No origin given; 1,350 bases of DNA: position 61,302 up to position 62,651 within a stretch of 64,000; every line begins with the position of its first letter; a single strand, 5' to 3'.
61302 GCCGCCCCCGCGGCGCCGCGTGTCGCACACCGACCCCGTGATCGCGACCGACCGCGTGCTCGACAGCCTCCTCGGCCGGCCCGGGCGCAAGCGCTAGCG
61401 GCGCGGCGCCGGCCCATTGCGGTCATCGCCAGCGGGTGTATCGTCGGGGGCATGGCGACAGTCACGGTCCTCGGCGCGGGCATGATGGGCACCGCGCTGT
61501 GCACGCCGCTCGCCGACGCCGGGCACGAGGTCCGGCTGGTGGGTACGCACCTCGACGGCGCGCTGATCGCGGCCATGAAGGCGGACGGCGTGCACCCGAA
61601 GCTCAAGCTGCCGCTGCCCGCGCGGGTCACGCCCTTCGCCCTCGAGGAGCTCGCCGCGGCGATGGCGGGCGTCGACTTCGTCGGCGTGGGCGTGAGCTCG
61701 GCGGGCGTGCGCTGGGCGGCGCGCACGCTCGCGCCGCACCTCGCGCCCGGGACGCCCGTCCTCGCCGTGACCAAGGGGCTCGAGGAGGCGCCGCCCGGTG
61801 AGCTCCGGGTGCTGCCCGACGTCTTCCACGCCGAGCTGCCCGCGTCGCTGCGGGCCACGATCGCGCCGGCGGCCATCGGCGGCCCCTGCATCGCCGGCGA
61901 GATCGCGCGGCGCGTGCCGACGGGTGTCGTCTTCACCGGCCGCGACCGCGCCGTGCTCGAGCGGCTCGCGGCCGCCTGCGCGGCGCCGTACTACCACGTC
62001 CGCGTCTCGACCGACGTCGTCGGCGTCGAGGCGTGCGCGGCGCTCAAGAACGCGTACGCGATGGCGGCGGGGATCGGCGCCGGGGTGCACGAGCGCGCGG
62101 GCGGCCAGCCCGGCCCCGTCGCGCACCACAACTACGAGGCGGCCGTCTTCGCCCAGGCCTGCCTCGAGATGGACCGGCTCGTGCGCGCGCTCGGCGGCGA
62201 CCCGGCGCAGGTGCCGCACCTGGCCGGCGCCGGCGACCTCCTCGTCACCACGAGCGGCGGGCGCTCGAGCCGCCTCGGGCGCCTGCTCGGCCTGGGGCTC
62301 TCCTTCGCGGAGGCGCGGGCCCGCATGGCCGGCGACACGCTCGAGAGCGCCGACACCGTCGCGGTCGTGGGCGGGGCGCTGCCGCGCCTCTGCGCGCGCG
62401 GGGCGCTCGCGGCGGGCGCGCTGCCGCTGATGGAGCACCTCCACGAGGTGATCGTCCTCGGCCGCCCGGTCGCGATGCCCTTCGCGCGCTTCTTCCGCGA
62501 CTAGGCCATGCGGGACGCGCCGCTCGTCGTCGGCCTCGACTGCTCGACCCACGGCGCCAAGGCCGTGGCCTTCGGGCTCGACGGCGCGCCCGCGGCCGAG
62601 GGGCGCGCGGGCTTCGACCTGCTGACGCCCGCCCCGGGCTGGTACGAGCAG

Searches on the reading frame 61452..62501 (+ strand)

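Call 103: search_protein_families(library=pfam, proteins=[window:61452-62501:+], max_evalue=0.001)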
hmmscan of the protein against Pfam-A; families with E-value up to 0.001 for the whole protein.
window:61452-62501:+ (350 aa): 4 families
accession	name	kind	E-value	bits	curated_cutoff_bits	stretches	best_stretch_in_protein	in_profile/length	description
PF07479.19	NAD_Gly3P_dh_C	-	2.4e-22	80.1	25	1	188-336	1-133/142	NAD-dependent glycerol-3-phosphate dehydrogenase C-terminus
PF01210.29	NAD_Gly3P_dh_N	-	1.3e-18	67.9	23.1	1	4-166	2-155/158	NAD-dependent glycerol-3-phosphate dehydrogenase N-terminus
PF02558.23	ApbA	-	2.9e-06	27.4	22.2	1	4-114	1-107/150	Ketopantoate reductase PanE/ApbA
PF02737.24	3HCDH_N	-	0.00061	20.2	22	1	3-34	1-32/180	3-hydroxyacyl-CoA dehydrogenase, NAD binding domain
